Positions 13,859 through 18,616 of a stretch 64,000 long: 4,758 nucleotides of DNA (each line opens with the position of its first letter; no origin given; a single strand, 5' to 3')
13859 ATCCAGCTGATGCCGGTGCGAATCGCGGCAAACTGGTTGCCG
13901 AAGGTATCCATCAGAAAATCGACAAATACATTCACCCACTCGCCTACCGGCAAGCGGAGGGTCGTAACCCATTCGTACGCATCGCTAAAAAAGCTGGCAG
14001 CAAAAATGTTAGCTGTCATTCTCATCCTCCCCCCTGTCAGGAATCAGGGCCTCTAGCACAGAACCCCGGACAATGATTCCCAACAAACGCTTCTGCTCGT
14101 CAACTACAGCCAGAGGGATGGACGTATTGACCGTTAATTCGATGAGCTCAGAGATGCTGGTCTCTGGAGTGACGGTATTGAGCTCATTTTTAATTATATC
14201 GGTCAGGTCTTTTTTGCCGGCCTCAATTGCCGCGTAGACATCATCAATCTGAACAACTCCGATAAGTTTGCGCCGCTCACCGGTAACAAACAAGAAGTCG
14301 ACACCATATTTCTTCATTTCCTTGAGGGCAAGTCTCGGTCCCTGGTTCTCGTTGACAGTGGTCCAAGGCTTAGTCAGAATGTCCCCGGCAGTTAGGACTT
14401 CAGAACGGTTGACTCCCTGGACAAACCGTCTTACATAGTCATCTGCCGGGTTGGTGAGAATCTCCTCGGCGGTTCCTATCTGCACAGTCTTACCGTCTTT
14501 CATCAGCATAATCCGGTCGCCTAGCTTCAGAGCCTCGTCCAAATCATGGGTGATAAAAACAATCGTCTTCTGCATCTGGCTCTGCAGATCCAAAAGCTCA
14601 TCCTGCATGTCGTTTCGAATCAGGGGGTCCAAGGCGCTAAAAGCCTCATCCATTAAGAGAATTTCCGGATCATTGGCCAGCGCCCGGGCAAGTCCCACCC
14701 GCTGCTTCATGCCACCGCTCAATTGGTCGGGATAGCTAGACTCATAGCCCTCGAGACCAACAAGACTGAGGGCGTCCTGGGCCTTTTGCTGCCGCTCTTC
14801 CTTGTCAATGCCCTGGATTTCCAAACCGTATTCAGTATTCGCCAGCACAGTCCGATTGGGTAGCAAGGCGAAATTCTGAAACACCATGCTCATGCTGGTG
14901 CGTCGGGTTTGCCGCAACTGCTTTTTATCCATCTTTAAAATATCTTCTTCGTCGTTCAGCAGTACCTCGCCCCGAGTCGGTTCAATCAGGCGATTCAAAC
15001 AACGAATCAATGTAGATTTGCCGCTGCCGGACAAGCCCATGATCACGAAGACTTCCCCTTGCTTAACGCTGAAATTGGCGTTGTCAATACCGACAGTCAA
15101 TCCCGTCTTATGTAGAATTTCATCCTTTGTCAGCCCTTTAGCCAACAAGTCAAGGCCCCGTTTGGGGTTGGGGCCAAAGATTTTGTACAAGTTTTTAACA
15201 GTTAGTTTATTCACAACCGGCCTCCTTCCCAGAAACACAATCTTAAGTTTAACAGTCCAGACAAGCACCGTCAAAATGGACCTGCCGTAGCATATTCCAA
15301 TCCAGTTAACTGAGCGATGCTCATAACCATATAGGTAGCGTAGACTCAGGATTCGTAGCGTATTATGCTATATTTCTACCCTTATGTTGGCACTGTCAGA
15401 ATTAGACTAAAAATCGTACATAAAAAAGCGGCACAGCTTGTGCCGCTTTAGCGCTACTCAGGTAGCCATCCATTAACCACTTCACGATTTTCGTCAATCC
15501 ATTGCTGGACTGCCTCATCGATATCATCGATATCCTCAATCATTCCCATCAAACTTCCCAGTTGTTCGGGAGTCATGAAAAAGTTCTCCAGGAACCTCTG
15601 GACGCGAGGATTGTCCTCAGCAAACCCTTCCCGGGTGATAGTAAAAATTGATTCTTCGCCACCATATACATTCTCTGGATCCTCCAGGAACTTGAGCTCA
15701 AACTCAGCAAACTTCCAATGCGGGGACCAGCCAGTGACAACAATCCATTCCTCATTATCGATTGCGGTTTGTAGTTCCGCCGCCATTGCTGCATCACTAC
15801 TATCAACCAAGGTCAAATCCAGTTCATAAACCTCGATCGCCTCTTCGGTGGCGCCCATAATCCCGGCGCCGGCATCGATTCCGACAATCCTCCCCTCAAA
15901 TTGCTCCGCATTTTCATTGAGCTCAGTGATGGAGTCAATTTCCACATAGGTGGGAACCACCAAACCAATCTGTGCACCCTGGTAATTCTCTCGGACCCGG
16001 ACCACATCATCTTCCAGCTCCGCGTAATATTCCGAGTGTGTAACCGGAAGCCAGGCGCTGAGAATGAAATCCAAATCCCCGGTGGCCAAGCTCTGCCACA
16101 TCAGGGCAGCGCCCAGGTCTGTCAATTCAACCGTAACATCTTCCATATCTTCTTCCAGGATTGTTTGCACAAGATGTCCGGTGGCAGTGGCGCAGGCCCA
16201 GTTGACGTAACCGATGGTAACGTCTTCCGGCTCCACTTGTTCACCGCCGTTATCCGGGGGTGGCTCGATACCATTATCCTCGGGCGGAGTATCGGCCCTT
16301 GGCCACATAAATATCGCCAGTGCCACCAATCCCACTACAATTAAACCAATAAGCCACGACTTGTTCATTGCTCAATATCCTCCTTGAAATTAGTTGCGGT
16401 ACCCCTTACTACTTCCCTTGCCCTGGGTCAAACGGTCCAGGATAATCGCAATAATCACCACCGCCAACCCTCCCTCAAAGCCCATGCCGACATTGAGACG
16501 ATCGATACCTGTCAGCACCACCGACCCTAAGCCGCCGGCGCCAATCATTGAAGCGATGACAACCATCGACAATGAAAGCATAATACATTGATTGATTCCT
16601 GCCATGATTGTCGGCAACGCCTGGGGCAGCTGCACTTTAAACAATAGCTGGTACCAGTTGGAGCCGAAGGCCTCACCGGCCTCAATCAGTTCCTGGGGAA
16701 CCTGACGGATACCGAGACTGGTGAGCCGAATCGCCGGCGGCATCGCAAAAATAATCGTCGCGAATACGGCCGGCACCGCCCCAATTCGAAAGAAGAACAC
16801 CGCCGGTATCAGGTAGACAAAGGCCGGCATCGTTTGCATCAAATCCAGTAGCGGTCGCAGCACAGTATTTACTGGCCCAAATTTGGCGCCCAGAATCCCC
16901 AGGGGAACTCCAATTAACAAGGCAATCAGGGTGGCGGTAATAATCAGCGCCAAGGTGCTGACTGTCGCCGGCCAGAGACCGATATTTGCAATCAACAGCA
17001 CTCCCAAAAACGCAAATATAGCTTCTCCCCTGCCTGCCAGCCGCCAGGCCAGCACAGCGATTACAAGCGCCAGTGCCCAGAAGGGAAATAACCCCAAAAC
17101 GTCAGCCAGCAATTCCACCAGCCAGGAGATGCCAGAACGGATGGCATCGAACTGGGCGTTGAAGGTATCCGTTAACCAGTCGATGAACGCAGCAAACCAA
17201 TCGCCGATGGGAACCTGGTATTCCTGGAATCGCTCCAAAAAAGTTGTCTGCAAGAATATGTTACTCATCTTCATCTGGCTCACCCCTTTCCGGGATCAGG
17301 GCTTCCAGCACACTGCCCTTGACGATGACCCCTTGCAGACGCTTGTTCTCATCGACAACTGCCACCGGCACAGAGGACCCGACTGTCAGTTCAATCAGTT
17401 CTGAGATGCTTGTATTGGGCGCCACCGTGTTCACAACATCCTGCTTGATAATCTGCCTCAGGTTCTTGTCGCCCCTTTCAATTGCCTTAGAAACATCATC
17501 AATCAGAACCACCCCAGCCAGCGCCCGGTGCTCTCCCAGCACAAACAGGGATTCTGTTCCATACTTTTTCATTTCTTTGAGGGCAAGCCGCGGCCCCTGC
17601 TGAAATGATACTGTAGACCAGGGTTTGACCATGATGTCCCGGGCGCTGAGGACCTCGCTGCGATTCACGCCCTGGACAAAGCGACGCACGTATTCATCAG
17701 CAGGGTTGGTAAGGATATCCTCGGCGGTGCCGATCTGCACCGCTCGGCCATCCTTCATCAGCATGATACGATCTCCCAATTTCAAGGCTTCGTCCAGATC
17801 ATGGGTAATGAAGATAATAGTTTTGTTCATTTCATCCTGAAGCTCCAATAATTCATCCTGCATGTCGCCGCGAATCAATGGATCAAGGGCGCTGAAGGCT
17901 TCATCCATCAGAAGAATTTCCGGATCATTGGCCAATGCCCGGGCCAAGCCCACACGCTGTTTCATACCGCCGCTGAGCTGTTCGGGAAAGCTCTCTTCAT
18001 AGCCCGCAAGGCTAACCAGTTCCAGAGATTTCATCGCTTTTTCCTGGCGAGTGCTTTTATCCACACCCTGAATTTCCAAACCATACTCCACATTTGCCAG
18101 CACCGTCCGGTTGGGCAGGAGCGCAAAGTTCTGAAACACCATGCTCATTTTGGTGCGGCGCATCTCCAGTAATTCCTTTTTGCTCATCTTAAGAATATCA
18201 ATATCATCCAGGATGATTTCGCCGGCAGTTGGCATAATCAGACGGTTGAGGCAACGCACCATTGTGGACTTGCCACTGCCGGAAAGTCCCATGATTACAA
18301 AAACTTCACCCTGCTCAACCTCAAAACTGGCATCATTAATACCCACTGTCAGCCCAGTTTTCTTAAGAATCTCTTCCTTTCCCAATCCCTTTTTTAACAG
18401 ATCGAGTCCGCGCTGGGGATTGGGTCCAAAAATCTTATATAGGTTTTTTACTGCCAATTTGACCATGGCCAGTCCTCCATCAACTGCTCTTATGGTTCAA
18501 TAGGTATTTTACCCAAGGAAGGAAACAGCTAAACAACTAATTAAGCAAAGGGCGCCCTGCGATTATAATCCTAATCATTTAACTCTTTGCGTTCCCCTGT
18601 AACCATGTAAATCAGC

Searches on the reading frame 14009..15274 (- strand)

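Call 52: search_protein_families(library=pfam, proteins=[window:14009-15274:-], max_evalue=0.000001)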
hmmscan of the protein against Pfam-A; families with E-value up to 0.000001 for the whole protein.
window:14009-15274:- (421 aa): 2 families
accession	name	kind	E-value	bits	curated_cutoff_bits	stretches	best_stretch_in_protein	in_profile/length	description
PF00005.33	ABC_tran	-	2.4e-34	119.3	25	1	64-212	2-136/137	ABC transporter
PF00571.33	CBS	-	2.4e-15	57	24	0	359-410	3-55/57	CBS domain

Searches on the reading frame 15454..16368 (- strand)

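Call 52: search_protein_families(library=pfam, proteins=[window:15454-16368:-], max_evalue=0.000001)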
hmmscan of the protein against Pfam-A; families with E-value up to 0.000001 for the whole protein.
window:15454-16368:- (304 aa): 1 family
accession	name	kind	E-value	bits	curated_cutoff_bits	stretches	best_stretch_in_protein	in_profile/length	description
PF04069.17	OpuAC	-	3.7e-69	233.6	21.2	1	49-293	2-257/257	Substrate binding domain of ABC-type glycine betaine transport system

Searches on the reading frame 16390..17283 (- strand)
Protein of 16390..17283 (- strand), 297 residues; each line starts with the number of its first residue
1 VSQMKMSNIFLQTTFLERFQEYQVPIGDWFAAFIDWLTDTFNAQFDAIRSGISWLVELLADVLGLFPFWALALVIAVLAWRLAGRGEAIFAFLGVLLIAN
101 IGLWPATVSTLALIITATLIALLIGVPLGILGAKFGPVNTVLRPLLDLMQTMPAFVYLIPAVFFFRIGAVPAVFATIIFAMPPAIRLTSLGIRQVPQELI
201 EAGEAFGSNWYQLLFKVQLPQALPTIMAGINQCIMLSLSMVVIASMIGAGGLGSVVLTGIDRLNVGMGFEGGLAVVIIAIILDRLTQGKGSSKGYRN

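Call 52: search_protein_families(library=pfam, proteins=[window:16390-17283:-], max_evalue=0.000001)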
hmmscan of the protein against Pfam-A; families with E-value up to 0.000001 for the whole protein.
window:16390-17283:- (297 aa): 1 family
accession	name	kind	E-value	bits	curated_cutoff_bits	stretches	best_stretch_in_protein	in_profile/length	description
PF00528.27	BPD_transp_1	-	1.4e-25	90.5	26.4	1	125-282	1-167/184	Binding-protein-dependent transport system inner membrane component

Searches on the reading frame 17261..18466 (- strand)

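Call 52: search_protein_families(library=pfam, proteins=[window:17261-18466:-], max_evalue=0.000001)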
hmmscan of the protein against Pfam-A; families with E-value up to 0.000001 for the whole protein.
window:17261-18466:- (401 aa): 2 families
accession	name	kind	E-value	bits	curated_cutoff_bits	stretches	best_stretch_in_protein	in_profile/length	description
PF00005.33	ABC_tran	-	1.3e-32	113.7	25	1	44-191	2-136/137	ABC transporter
PF00571.33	CBS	-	7.3e-12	45.9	24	0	338-390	3-55/57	CBS domain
